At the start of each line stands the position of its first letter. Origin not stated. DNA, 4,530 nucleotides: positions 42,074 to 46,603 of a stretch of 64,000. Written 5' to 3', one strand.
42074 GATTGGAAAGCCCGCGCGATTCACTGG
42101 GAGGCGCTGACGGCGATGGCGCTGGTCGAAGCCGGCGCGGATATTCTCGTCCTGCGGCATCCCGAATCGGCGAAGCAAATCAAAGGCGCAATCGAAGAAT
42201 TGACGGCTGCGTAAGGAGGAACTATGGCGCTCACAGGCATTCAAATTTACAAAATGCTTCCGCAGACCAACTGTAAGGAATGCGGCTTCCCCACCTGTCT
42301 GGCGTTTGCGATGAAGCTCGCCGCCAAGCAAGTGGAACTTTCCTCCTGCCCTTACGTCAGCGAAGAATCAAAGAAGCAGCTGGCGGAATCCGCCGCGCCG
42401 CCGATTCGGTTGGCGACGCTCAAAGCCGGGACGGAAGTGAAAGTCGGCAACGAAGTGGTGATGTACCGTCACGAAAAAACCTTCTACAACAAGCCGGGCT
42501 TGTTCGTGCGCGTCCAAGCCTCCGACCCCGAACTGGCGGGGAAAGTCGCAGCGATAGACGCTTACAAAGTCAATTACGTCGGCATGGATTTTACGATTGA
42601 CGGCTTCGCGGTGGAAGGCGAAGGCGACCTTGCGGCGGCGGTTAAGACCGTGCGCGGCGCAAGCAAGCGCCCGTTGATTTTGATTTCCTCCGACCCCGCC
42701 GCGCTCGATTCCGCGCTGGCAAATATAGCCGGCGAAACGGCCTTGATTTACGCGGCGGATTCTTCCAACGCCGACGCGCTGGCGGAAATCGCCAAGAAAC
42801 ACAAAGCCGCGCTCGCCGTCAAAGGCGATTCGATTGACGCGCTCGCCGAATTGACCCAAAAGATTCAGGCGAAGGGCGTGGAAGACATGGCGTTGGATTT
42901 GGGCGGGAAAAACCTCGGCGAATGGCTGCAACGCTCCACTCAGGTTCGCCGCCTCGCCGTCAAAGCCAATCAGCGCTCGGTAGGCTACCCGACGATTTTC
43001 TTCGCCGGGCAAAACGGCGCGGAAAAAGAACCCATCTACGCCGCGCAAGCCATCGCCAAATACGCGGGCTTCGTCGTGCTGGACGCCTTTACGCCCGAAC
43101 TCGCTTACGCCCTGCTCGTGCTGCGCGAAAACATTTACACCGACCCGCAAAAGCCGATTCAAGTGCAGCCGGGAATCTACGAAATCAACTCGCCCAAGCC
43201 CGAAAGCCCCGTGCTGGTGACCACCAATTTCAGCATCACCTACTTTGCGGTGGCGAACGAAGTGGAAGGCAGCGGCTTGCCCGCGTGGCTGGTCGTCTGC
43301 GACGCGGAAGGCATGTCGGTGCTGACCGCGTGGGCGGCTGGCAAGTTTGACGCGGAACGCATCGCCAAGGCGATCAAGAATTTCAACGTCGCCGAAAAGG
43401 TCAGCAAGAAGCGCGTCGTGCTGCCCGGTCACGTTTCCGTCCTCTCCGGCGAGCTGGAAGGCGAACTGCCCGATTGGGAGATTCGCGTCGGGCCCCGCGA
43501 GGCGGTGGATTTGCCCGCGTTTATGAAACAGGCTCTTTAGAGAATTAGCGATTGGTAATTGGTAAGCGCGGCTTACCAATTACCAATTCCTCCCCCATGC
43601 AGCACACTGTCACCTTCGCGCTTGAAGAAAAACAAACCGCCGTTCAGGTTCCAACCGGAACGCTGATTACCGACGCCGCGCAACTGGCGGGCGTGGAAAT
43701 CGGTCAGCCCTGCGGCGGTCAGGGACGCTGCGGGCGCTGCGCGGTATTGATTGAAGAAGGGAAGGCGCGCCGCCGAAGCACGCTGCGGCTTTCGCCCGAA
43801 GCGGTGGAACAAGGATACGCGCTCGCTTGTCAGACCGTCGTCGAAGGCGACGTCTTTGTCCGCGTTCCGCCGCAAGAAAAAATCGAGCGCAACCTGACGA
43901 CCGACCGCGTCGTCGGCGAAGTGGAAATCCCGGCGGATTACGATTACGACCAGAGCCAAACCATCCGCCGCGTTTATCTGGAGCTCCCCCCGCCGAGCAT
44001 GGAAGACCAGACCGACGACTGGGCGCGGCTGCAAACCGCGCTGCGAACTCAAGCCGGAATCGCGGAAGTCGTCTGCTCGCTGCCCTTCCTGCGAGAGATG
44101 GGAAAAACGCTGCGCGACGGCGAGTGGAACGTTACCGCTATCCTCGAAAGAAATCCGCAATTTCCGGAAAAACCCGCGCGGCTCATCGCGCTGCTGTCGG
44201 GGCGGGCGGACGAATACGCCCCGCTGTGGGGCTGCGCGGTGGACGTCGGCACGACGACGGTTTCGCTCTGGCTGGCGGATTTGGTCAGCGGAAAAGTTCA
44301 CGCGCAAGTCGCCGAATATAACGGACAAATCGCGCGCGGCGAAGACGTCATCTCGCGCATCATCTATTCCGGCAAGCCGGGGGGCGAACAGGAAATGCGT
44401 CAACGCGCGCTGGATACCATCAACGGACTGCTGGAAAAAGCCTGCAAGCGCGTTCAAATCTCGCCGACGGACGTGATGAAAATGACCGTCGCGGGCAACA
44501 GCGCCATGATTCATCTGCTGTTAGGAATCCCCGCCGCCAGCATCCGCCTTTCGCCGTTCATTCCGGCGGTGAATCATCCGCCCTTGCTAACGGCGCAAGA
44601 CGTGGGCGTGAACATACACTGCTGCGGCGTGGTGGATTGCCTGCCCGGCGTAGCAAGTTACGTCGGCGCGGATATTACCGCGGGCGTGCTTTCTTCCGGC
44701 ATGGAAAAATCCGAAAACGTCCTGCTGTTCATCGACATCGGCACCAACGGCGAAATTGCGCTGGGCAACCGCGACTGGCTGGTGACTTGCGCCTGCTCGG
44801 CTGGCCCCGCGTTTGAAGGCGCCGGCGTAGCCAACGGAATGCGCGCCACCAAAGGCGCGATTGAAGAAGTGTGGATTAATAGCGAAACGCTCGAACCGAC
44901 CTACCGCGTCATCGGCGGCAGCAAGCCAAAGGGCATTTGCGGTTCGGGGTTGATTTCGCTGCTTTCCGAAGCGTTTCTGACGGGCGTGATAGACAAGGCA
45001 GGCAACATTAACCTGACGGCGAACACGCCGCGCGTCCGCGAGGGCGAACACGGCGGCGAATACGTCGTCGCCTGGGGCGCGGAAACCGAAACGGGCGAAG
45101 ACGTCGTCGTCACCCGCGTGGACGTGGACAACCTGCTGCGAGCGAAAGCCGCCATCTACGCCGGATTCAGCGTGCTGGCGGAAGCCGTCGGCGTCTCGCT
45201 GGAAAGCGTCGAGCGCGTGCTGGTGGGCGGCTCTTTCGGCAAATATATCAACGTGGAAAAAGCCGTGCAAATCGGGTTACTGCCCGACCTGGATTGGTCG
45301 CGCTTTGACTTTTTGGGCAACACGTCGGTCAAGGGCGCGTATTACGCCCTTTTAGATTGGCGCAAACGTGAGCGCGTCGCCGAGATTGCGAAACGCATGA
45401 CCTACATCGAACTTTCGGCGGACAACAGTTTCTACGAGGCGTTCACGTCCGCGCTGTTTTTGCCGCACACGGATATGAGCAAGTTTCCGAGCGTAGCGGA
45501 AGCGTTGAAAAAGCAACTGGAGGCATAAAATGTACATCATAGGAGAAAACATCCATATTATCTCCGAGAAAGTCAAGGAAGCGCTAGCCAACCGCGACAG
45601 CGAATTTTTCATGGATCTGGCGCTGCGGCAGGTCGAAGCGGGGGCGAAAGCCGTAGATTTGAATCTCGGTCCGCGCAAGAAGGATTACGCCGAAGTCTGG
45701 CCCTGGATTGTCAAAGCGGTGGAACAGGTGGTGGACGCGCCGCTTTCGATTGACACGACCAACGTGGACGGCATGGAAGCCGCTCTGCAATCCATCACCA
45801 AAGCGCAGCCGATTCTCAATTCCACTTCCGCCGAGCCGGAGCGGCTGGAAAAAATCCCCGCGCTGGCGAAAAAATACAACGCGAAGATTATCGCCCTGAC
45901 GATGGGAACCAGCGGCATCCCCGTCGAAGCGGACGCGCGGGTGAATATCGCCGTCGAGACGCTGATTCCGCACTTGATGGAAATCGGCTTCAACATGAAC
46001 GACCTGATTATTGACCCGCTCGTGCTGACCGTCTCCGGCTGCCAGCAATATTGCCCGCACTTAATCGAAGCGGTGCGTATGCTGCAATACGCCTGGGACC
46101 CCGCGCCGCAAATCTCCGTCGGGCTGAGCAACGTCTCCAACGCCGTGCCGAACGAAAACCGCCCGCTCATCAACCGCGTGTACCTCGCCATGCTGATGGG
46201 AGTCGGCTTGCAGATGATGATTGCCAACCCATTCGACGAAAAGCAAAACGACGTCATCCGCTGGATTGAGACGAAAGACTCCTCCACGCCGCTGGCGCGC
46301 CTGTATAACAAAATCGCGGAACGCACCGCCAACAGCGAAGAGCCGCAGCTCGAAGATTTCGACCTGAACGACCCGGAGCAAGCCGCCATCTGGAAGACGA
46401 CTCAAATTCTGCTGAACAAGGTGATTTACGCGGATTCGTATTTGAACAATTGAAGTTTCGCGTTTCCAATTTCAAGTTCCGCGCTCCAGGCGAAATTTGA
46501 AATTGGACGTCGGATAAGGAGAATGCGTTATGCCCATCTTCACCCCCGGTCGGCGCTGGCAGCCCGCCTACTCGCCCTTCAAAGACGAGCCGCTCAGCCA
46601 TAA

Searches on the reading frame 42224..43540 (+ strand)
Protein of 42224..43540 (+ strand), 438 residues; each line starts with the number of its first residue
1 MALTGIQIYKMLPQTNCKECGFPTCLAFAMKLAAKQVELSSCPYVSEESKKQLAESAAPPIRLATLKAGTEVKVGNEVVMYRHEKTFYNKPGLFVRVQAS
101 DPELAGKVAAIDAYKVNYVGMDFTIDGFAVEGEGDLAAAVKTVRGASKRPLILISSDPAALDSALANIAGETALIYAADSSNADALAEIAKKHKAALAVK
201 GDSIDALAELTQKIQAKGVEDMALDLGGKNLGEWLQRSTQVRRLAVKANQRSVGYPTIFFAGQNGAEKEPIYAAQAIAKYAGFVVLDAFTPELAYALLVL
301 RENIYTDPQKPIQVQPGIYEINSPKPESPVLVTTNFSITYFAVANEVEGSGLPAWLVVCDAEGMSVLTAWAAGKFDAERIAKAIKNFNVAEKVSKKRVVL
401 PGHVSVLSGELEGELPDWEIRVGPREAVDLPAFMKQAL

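Call 27: search_protein_families(library=ncbifam, proteins=[window:42224-43540:+], max_evalue=1e-25)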
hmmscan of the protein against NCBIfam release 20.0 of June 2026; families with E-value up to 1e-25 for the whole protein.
window:42224-43540:+ (438 aa): 1 family
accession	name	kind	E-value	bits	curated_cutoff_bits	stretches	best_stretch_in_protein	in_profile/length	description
NF003195.0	PRK04165.1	equivalog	5.7e-153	510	306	1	1-437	1-446/450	acetyl-CoA decarbonylase/synthase complex subunit gamma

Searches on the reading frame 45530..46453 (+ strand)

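Call 59: search_protein_families(library=pfam, proteins=[window:45530-46453:+], max_evalue=0.00001)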
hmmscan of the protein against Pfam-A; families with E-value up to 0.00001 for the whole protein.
window:45530-46453:+ (307 aa): 2 families
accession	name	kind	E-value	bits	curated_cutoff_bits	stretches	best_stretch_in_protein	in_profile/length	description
PF00809.28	Pterin_bind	-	2.5e-19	70.3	25.5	1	22-231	18-242/244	Pterin binding enzyme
PF03599.22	CdhD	-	1.8e-06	27.4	24.8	1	60-164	88-177/387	CO dehydrogenase/acetyl-CoA synthase delta subunit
